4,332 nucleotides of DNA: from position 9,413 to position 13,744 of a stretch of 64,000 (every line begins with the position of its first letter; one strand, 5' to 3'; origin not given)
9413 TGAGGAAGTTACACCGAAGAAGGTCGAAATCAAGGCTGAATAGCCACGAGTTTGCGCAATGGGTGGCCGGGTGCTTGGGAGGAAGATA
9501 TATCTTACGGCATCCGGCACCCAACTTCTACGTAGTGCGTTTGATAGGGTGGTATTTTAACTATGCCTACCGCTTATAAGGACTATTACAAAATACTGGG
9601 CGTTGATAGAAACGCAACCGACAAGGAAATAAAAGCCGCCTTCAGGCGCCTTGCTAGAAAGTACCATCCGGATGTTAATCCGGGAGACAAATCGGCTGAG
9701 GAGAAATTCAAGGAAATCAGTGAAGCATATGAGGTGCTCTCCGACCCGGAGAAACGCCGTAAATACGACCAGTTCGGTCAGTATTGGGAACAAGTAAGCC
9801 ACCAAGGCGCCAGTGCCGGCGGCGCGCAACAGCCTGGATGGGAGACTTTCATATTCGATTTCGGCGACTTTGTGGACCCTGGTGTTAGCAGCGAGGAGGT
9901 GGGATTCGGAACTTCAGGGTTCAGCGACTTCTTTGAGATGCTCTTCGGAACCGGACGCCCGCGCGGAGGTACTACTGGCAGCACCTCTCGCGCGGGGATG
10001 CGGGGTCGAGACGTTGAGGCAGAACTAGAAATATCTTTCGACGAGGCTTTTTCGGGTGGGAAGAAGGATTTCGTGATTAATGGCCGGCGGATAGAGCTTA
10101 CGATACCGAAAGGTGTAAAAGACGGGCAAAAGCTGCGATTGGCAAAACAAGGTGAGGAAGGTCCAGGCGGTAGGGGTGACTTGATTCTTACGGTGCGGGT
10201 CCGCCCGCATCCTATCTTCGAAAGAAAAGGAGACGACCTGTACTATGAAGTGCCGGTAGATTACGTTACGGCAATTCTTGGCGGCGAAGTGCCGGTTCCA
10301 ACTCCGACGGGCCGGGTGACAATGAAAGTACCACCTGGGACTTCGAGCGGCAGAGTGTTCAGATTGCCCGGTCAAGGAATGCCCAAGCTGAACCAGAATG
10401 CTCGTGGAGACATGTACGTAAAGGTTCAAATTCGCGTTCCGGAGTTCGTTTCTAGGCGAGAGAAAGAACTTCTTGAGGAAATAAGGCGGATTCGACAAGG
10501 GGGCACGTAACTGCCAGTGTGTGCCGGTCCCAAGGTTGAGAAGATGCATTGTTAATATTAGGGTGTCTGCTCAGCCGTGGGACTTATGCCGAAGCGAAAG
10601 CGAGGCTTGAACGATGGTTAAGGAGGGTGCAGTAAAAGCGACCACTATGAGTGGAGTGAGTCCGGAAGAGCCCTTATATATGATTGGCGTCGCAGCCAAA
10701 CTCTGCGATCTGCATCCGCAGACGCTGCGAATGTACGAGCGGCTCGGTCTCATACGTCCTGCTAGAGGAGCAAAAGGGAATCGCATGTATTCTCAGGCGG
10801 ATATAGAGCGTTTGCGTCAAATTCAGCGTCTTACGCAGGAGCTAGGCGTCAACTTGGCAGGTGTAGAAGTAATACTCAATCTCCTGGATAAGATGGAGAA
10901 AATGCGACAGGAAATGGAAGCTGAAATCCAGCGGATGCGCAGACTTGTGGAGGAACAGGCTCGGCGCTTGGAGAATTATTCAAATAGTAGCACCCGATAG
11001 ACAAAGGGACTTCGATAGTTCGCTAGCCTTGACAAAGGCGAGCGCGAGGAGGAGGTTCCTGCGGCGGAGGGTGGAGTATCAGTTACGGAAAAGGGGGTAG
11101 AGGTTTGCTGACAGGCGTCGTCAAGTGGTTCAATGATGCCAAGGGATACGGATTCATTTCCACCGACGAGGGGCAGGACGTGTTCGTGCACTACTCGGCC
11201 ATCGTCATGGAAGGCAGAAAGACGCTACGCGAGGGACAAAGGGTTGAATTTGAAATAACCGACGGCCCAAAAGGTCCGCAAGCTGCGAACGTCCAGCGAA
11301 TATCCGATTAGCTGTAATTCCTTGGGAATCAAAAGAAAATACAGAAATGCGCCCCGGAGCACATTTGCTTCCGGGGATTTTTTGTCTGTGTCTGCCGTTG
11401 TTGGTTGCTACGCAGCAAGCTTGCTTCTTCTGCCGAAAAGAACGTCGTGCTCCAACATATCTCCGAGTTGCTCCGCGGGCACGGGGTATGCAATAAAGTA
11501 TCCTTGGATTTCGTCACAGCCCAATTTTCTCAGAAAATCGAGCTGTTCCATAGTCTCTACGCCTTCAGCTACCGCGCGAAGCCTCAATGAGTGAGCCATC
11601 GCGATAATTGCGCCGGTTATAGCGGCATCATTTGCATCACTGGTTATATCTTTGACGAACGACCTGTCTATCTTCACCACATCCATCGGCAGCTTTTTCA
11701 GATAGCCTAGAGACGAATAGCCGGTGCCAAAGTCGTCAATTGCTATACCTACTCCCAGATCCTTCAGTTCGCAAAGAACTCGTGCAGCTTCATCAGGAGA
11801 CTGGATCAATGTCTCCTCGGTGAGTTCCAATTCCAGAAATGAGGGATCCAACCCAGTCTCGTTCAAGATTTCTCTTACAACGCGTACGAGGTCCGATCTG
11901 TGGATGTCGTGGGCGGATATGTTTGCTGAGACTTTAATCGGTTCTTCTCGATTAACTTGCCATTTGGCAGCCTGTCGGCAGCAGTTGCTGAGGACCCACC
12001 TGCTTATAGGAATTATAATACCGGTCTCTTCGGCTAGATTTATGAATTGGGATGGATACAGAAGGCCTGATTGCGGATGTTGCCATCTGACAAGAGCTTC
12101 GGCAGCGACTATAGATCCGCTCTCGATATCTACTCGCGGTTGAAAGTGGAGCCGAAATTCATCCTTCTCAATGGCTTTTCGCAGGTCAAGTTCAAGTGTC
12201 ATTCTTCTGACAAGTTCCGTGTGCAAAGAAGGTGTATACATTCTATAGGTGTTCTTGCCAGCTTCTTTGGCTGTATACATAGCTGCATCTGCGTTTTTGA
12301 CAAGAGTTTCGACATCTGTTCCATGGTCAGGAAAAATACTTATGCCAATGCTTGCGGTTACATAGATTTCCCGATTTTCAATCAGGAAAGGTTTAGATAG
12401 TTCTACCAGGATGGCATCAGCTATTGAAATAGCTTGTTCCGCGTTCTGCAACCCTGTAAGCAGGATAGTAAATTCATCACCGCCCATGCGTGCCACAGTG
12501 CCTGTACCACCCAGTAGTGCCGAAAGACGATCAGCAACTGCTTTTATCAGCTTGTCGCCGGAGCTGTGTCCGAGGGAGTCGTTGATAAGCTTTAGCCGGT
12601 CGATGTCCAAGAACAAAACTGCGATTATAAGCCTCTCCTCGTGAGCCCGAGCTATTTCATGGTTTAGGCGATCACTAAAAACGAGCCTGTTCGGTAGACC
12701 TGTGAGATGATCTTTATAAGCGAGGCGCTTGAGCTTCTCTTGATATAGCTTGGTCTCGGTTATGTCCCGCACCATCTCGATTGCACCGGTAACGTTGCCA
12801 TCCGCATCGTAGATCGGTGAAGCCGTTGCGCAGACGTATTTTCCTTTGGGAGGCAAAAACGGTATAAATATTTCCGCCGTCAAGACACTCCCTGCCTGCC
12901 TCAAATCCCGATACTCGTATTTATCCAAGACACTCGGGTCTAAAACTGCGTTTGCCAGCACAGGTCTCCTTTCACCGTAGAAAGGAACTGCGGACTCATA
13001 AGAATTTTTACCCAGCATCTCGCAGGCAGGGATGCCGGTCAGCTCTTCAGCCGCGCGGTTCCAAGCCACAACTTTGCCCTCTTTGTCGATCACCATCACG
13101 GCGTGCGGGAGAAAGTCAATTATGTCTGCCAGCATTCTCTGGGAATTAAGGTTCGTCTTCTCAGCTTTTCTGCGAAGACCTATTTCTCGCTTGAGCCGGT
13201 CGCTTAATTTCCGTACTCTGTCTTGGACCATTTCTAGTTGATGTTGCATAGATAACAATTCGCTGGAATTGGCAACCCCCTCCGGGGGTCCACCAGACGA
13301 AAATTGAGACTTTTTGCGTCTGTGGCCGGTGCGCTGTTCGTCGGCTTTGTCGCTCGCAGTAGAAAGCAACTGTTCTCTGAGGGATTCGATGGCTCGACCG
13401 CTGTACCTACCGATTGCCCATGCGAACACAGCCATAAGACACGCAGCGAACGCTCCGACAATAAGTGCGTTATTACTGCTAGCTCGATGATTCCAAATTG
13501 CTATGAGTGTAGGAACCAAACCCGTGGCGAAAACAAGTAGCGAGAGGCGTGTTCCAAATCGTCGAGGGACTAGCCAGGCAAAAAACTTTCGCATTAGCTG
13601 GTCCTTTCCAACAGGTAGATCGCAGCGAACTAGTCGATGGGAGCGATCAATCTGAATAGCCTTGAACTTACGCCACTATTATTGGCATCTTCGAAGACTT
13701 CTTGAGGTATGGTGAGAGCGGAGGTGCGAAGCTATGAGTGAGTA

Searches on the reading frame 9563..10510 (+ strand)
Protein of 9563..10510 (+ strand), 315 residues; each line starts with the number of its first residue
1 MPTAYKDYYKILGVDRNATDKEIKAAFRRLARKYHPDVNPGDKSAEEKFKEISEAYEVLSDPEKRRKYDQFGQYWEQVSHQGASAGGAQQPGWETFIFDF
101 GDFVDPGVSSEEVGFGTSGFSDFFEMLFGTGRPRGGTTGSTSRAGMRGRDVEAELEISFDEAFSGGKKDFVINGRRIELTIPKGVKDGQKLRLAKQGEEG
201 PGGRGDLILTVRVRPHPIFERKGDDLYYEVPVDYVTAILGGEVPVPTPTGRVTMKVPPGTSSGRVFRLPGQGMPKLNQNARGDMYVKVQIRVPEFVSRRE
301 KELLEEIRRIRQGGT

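Call 65: search_protein_families(library=pfam, proteins=[window:9563-10510:+], max_evalue=0.00001)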
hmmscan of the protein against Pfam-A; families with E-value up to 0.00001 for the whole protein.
window:9563-10510:+ (315 aa): 2 families
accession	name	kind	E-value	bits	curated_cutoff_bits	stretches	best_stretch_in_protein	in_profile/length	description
PF01556.23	DnaJ_C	-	1.1e-49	168.8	26.6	1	151-293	1-152/152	DnaJ C terminal domain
PF00226.36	DnaJ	-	8.6e-31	106.3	27.8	1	7-69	1-63/63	DnaJ domain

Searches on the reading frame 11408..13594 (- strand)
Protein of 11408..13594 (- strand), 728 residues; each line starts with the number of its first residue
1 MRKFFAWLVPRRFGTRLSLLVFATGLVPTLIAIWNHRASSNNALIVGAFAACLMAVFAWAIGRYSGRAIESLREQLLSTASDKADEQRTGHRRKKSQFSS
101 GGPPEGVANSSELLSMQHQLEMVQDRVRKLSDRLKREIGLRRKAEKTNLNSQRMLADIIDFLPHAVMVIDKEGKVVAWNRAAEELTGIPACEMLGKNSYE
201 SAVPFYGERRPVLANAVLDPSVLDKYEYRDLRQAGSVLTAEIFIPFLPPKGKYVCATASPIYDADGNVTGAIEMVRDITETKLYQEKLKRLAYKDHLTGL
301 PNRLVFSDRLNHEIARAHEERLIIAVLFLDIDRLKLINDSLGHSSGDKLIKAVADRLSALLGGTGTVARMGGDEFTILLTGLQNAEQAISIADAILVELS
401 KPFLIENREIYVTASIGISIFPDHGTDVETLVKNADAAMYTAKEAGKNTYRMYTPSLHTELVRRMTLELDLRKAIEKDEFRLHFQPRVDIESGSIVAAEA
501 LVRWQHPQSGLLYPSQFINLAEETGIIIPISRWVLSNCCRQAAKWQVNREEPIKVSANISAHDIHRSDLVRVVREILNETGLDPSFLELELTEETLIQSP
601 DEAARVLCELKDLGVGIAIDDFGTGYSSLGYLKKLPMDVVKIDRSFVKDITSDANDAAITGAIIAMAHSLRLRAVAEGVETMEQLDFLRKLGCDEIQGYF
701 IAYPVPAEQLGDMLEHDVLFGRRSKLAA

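Call 65: search_protein_families(library=pfam, proteins=[window:11408-13594:-], max_evalue=0.00001)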
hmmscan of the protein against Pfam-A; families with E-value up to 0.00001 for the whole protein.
window:11408-13594:- (728 aa): 6 families
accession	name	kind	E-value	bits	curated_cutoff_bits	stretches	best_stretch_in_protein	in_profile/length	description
PF00563.25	EAL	-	1.5e-79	267.1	31.3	1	470-704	3-236/236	EAL domain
PF00990.26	GGDEF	-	5.7e-49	166.4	23.8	1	292-448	1-160/161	Diguanylate cyclase, GGDEF domain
PF00989.32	PAS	-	1.3e-12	48.2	22.6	1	155-278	3-113/113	PAS fold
PF08448.16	PAS_4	-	3.3e-11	43.8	23.1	1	162-282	4-109/110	PAS fold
PF13426.13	PAS_9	-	2.1e-08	34.8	27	1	163-280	1-103/103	PAS domain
PF13188.13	PAS_8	-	7.6e-07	29.3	21.8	1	154-197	2-42/65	PAS domain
